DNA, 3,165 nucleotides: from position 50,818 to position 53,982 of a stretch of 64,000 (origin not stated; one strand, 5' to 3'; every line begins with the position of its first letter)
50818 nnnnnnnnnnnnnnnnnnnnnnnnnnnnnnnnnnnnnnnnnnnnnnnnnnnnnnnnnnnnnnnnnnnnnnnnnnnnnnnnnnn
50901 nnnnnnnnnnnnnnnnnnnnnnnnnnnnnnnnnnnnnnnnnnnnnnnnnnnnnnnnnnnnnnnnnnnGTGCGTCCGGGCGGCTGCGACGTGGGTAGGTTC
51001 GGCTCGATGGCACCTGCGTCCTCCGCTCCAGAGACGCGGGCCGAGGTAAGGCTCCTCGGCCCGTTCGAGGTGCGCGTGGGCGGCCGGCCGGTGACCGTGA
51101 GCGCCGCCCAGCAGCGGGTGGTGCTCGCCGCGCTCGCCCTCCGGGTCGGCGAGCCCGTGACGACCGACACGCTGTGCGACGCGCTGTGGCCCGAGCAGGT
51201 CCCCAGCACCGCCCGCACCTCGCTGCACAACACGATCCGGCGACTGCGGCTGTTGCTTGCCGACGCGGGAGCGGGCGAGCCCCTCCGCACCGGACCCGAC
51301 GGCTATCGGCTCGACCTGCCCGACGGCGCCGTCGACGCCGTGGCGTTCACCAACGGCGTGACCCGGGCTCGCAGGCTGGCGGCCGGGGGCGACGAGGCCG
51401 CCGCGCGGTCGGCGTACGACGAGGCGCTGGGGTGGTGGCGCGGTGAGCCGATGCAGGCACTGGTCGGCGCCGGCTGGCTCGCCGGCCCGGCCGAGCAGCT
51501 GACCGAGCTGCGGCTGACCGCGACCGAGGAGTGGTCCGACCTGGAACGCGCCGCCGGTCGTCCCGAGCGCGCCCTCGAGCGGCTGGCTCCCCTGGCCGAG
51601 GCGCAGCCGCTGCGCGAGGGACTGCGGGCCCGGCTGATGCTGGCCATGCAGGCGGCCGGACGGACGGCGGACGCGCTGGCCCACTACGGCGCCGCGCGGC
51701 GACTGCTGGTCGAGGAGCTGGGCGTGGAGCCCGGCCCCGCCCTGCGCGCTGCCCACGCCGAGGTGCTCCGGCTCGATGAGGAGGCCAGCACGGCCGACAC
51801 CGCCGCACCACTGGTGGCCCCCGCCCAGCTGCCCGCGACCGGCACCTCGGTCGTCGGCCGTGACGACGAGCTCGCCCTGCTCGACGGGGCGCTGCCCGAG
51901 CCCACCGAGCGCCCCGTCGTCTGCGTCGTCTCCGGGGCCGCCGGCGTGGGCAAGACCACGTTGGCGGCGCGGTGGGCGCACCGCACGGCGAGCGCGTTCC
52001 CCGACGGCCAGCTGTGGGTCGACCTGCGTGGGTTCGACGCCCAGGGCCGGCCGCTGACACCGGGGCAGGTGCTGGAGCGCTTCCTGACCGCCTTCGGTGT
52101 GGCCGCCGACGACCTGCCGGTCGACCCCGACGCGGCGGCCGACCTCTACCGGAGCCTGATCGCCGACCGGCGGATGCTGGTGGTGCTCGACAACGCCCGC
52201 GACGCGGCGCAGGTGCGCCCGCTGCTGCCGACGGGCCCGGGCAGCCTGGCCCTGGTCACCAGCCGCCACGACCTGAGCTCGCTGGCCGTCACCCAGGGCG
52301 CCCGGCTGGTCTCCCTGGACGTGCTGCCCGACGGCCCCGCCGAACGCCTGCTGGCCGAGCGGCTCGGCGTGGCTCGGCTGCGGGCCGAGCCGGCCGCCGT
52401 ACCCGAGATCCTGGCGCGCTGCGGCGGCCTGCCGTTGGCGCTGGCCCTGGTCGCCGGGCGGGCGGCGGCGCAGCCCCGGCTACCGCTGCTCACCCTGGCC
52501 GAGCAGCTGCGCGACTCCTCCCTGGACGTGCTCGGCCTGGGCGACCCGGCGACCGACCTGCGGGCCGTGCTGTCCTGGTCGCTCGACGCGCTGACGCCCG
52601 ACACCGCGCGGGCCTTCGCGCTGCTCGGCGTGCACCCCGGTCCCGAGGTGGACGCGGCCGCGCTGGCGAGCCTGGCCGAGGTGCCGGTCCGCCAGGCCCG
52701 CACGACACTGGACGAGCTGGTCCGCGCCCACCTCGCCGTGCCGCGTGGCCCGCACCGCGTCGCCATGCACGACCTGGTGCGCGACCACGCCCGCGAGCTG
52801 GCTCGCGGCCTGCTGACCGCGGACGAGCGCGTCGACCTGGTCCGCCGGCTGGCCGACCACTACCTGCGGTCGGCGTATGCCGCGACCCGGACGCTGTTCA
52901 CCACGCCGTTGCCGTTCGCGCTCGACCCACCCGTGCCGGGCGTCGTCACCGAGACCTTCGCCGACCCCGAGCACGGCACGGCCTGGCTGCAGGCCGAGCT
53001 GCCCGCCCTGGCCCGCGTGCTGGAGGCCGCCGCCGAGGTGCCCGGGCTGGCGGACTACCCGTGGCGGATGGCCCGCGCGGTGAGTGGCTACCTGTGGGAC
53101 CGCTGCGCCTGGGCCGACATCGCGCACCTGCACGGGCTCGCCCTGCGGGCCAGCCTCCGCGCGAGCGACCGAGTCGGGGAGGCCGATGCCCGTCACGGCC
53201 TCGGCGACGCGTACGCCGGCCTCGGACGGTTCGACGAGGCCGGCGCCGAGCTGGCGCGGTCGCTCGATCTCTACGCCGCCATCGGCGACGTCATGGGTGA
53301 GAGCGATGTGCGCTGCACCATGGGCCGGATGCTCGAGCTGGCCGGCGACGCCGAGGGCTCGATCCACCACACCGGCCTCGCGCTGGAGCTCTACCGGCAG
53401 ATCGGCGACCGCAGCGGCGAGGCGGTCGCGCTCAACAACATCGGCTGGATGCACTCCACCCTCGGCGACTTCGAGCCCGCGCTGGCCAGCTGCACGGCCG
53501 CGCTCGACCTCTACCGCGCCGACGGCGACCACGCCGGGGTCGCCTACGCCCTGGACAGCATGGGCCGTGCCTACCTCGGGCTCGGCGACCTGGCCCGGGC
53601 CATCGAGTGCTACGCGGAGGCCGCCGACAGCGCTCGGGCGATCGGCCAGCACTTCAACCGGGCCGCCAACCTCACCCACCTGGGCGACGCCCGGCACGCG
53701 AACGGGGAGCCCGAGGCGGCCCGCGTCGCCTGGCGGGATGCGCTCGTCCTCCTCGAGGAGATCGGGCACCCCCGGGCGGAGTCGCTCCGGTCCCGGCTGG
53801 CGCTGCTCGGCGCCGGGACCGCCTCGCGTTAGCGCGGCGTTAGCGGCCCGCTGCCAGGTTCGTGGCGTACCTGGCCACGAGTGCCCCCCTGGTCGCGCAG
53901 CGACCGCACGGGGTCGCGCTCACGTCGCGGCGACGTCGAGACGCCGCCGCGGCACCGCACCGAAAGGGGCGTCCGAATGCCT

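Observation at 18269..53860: Candidate SARP-controlled secretome regulon: five promoters with identical geometry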

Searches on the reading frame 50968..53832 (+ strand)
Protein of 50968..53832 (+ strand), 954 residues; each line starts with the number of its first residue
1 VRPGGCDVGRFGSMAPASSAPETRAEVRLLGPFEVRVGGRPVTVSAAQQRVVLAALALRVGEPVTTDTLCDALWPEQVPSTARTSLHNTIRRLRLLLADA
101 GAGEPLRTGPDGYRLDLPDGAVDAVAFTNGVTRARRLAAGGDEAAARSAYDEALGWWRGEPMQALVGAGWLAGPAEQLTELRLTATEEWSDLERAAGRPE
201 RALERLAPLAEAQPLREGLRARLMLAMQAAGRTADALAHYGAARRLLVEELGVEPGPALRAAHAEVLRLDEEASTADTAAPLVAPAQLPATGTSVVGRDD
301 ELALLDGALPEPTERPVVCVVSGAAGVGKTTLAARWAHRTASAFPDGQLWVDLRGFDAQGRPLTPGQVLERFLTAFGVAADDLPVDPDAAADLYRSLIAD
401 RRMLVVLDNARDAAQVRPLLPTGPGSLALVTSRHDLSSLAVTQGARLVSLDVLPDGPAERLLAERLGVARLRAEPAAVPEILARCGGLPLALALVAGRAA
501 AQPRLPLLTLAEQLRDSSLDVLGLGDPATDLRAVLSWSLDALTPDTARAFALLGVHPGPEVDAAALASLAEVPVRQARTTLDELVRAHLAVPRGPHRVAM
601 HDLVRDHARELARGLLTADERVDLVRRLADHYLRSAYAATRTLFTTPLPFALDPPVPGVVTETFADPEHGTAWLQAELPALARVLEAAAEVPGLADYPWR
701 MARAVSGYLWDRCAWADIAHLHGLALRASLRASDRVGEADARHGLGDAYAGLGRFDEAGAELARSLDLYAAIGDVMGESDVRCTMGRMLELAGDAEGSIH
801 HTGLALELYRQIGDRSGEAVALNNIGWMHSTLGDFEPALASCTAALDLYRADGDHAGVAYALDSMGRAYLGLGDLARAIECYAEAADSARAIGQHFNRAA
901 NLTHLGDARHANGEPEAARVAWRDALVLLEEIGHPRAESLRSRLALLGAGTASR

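Call 15: search_protein_families(library=pfam, proteins=[window:50968-53832:+], max_evalue=0.01)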
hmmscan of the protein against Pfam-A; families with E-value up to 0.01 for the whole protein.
window:50968-53832:+ (954 aa): 14 families
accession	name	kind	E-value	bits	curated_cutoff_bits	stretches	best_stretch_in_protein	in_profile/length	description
PF03704.23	BTAD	-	1.6e-32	113.3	22.1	1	122-267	1-146/146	Bacterial transcriptional activator domain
PF13424.12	TPR_12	-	1.8e-17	63.7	30.1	4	784-851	8-77/77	Tetratricopeptide repeat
PF13181.12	TPR_8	-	5.1e-11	42.3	25.7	0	862-889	4-31/34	Tetratricopeptide repeat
PF00515.34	TPR_1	-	2.6e-10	40.1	27.8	1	819-849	1-31/34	Tetratricopeptide repeat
PF07719.23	TPR_2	-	3.2e-10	39.8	27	1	859-886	1-28/34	Tetratricopeptide repeat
PF00931.28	NB-ARC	-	3.5e-10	40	23.5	1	309-500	12-206/248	NB-ARC domain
PF13191.12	AAA_16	-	1.2e-05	26.4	32.6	1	295-363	2-66/167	AAA ATPase domain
PF00486.34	Trans_reg_C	-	2.7e-05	24.6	26.2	1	48-106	9-67/77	Transcriptional regulatory protein, C terminal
PF13401.12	AAA_22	-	5.4e-05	23.9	27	1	318-410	7-93/130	AAA domain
PF17874.7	TPR_MalT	-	8.5e-05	22.4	45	1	829-937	11-118/336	MalT-like TPR region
PF25199.1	nSTAND_NTPase5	-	0.00012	22.3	34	1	302-407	26-129/145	Novel STAND NTPase 5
PF13374.12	TPR_10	-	0.00014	22.2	27.5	0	819-850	2-33/42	Tetratricopeptide repeat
PF13176.12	TPR_7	-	0.0035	17.8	27.9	0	861-889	1-29/36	Tetratricopeptide repeat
PF05729.18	NACHT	-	0.0075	16.5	26.7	0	318-344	2-28/167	NACHT domain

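Call 36: search_protein_families(library=ncbifam, proteins=[window:50968-53832:+], max_evalue=0.01)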
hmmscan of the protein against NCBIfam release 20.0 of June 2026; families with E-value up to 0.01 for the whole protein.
window:50968-53832:+ (954 aa): 7 families
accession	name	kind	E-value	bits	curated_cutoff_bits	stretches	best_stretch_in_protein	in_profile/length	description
NF053617.1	SARPRegAfsRStmc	equivalog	1.4e-134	450.2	1430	2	18-887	22-884/986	SARP-family global regulator AfsR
NF041717.1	HaaA_phane_TPR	equivalog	1.5e-87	294.7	1125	1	270-942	82-757/882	cyclophane-containing RiPP biosynthesis TPR protein HaaT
NF041231.1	BagI_FevR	exception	1.2e-33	116.7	500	1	38-311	4-274/315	AfsR/SARP family transcriptional regulator BagI/FevR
NF040586.1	FxSxx_TPR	equivalog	5.8e-19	68.1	300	2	292-555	5-254/830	FxSxx-COOH system tetratricopeptide repeat protein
NF053520.1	HK_Porph_FimS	equivalog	0.00045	18.6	600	1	803-931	148-276/618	sensor histidine kinase FimS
NF053621.1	ATPseBagBMYCTU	equivalog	0.0056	15.8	521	0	308-341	6-37/371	ATPase BagB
NF002725.1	PRK02603.1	equivalog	0.006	16.6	143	0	818-920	34-134/173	photosystem I assembly protein Ycf3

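Call 37: find_homologous_proteins(query=window:50968-53832:+, max_evalue=1e-50)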
Query window:50968-53832:+ (954 aa): 5671 proteins with E <= 1e-50 among 8000 candidates; the best 120 are listed.
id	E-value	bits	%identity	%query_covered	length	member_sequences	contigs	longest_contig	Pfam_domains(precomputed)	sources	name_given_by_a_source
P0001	0.0e+0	2024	100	99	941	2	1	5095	PF03704.24,PF00515.35,PF13424.13,PF00486.35,PF13181.13,PF07719.24,PF13191.13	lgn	-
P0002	0.0e+0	1280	68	98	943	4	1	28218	PF03704.24,PF17874.8,PF00515.35,PF13424.13,PF07719.24,PF25199.2,PF00931.29,PF13191.13,PF13374.13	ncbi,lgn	-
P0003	0.0e+0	1218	64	98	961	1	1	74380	PF03704.24,PF13414.13,PF17874.8,PF00515.35,PF13424.13,PF13428.13,PF13181.13,PF07719.24,PF00931.29,PF13374.13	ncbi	ncbi:MAG: BTAD domain-containing putative transcriptional regulator [Nocardioidaceae bacterium]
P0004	0.0e+0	1189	63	98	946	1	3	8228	PF03704.24,PF17874.8,PF00515.35,PF13424.13,PF13181.13,PF07719.24,PF00931.29,PF13191.13,PF13374.13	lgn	-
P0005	2.6e-289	980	55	97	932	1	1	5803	PF03704.24,PF17874.8,PF00515.35,PF13424.13,PF13176.13,PF00486.35,PF13181.13,PF07719.24,PF13374.13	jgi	jgi:DNA-binding SARP family transcriptional activator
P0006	8.4e-287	972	56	98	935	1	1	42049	PF03704.24,PF00515.35,PF13424.13,PF13181.13,PF07719.24,PF13374.13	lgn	-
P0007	3.6e-286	970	54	97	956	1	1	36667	PF03704.24,PF00515.35,PF13424.13,PF13432.13,PF00486.35,PF13401.13,PF13181.13,PF07719.24,PF13374.13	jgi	jgi:DNA-binding SARP family transcriptional activator/tetratricopeptide (TPR) repeat protein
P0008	6.6e-285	966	55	97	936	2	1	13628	PF03704.24,PF00515.35,PF13424.13,PF13176.13,PF00486.35,PF07719.24,PF13374.13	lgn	-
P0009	3.0e-284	964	55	99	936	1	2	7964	PF03704.24,PF00515.35,PF13424.13,PF13176.13,PF13181.13,PF07719.24,PF13374.13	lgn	-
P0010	6.3e-282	956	54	98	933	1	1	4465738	PF03704.24,PF00515.35,PF13424.13,PF13176.13,PF00486.35,PF13181.13,PF07719.24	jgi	jgi:DNA-binding SARP family transcriptional activator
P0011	2.6e-253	861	41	93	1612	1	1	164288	PF03704.24,PF13176.13,PF13401.13,PF00931.29,PF13374.13,PF00515.35,PF05729.19,PF13424.13,PF13181.13,PF07719.24,PF13481.13,PF20720.4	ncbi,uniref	ncbi:tetratricopeptide repeat protein [Streptomyces sp. NPDC001508]|uniref:tetratricopeptide repeat 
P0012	1.8e-252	859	42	83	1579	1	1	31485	PF03704.24,PF13176.13,PF00486.35,PF13401.13,PF00931.29,PF13191.13,PF13374.13,PF10516.16,PF17874.8,PF00515.35,PF13424.13,PF13432.13,PF07719.24,PF13481.13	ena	-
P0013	7.5e-251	853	56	82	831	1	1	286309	PF03704.24,PF17874.8,PF00515.35,PF13424.13,PF13181.13,PF07719.24,PF13374.13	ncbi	ncbi:MAG: BTAD domain-containing putative transcriptional regulator [Nocardioides sp.]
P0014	8.5e-249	846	49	97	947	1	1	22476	PF03704.24,PF00515.35,PF13424.13,PF13181.13,PF07719.24,PF13191.13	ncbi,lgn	-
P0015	1.4e-240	819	50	96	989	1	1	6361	PF03704.24,PF13176.13,PF00486.35,PF13401.13,PF13428.13,PF13191.13,PF13374.13,PF17874.8,PF00515.35,PF13424.13,PF13432.13,PF13181.13,PF07719.24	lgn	-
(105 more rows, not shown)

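Call 38: find_encoding_contigs(protein=P0002, flank=6000, max_places=2)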
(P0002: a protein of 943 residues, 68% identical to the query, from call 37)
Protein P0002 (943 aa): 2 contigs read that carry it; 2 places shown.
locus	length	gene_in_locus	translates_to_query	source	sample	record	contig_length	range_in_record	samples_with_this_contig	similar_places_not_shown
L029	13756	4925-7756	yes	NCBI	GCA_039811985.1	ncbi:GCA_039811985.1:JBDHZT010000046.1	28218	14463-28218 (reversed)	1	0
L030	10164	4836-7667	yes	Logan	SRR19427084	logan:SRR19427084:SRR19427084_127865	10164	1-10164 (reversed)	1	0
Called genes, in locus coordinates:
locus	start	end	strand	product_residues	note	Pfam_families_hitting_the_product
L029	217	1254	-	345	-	PF10648:Gmad2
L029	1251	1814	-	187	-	PF07638:Sigma70_ECF (weak), PF04542:Sigma70_r2, PF08281:Sigma70_r4_2, PF04545:Sigma70_r4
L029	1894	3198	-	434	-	PF01839:FG-GAP (faint), PF13517:FG-GAP_3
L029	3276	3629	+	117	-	PF11969:DcpS_C, PF01230:HIT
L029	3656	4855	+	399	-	PF01082:Cu2_monooxygen (weak)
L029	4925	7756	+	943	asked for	PF03704:BTAD, PF00931:NB-ARC, PF13191:AAA_16, PF25199:nSTAND_NTPase5 (weak), PF13424:TPR_12, PF13374:TPR_10 (weak), PF13424:TPR_12, PF17874:TPR_MalT, +2 more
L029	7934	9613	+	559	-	PF13365:Trypsin_2, PF00089:Trypsin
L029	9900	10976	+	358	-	-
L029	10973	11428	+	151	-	PF02130:YbeY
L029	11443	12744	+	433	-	PF01595:CNNM, PF00571:CBS, PF03471:CorC_HlyC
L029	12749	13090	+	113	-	PF26947:CDL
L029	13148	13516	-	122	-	PF05610:DUF779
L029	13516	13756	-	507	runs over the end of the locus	PF00171:Aldedh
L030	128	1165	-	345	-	PF10648:Gmad2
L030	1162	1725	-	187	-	PF07638:Sigma70_ECF (weak), PF04542:Sigma70_r2, PF08281:Sigma70_r4_2, PF04545:Sigma70_r4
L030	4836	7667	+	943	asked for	PF03704:BTAD, PF00931:NB-ARC, PF13191:AAA_16, PF25199:nSTAND_NTPase5 (weak), PF13424:TPR_12, PF13374:TPR_10 (weak), PF13424:TPR_12, PF17874:TPR_MalT, +2 more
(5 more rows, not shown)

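Call 39: find_encoding_contigs(protein=P0003, flank=6000, max_places=2)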
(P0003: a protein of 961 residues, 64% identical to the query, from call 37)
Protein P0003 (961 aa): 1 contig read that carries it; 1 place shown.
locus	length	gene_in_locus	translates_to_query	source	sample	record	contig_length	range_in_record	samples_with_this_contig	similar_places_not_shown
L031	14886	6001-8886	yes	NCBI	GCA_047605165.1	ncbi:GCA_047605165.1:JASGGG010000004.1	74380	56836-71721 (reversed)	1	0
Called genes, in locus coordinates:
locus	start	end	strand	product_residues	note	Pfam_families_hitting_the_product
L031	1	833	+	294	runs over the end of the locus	PF01370:Epimerase, PF04321:RmlD_sub_bind (weak), PF05368:NmrA, PF13460:NAD_binding_10, PF16363:GDP_Man_Dehyd (weak)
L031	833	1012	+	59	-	-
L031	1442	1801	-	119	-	PF01741:MscL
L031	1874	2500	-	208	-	PF08666:SAF, PF16976:RcpC (weak)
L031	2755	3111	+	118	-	PF09723:Zn_ribbon_8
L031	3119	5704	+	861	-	PF01804:Penicil_amidase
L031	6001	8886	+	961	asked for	PF03704:BTAD, PF07719:TPR_2 (faint), PF00931:NB-ARC, PF13424:TPR_12, PF00515:TPR_1 (weak), PF13374:TPR_10 (weak), PF17874:TPR_MalT, PF13424:TPR_12 (weak), +3 more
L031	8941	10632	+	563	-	PF13365:Trypsin_2, PF00089:Trypsin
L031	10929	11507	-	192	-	PF01812:5-FTHF_cyc-lig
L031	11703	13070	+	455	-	PF01704:UDPGP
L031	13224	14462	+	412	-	PF03453:MoeA_N, PF00994:MoCF_biosynth, PF03454:MoeA_C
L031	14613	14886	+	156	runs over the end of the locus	PF01967:MoaC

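Call 40: find_encoding_contigs(protein=P0006, flank=6000, max_places=2)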
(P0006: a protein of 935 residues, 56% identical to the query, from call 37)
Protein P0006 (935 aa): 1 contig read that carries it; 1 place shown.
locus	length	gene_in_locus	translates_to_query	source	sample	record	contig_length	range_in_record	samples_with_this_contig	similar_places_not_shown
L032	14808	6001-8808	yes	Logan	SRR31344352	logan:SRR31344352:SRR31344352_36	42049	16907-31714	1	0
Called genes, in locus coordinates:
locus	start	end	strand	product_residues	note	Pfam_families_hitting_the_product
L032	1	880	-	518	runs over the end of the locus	PF00561:Abhydrolase_1, PF08386:Abhydrolase_4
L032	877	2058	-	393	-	PF13177:DNA_pol3_delta2, PF00004:AAA (weak), PF09115:DNApol3-delta_C (weak)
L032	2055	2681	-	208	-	PF02223:Thymidylate_kin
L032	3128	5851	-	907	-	PF01751:Toprim, PF01131:Topoisom_bac, PF13368:Toprim_C_rpt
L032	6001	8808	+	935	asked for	PF03704:BTAD, PF07719:TPR_2 (faint), PF00515:TPR_1 (faint), PF13181:TPR_8 (faint), PF13374:TPR_10 (faint), PF13424:TPR_12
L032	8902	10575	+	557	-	-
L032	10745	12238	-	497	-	PF23186:DUF7059, PF05175:MTS, PF13649:Methyltransf_25 (weak), PF25004:DUF7782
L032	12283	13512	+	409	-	PF00082:Peptidase_S8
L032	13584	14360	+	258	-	PF13640:2OG-FeII_Oxy_3, PF13661:2OG-FeII_Oxy_4 (weak)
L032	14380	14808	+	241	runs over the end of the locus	PF00106:adh_short, PF01370:Epimerase (weak), PF13561:adh_short_C2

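Call 41: find_encoding_contigs(protein=P0010, flank=6000, max_places=2)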
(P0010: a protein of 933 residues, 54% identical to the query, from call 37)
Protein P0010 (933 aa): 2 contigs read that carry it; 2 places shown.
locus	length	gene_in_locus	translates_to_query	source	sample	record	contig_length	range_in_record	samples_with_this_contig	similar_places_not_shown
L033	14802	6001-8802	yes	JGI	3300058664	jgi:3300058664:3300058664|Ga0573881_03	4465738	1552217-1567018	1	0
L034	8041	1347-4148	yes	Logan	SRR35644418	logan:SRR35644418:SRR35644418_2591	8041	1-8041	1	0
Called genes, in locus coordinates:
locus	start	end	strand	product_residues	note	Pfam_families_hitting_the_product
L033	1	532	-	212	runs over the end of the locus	PF02223:Thymidylate_kin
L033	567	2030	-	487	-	PF08450:SGL (faint), PF24684:Vgb_lyase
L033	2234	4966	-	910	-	PF01751:Toprim, PF01131:Topoisom_bac, PF13368:Toprim_C_rpt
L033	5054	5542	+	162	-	-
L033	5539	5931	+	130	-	PF01850:PIN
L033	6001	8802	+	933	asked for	PF00486:Trans_reg_C (weak), PF03704:BTAD, PF07719:TPR_2 (faint), PF00515:TPR_1 (faint), PF13176:TPR_7 (faint), PF13181:TPR_8 (faint), PF13424:TPR_12 (weak)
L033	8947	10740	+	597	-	PF00089:Trypsin, PF13365:Trypsin_2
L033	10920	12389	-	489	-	PF23186:DUF7059, PF05175:MTS, PF25004:DUF7782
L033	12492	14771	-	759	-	PF03030:H_PPase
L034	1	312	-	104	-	?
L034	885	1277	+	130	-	PF01850:PIN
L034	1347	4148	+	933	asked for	PF00486:Trans_reg_C (weak), PF03704:BTAD, PF07719:TPR_2 (faint), PF00515:TPR_1 (faint), PF13176:TPR_7 (faint), PF13181:TPR_8 (faint), PF13424:TPR_12 (weak)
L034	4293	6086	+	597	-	PF00089:Trypsin, PF13365:Trypsin_2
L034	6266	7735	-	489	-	PF23186:DUF7059, PF05175:MTS, PF25004:DUF7782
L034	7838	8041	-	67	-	?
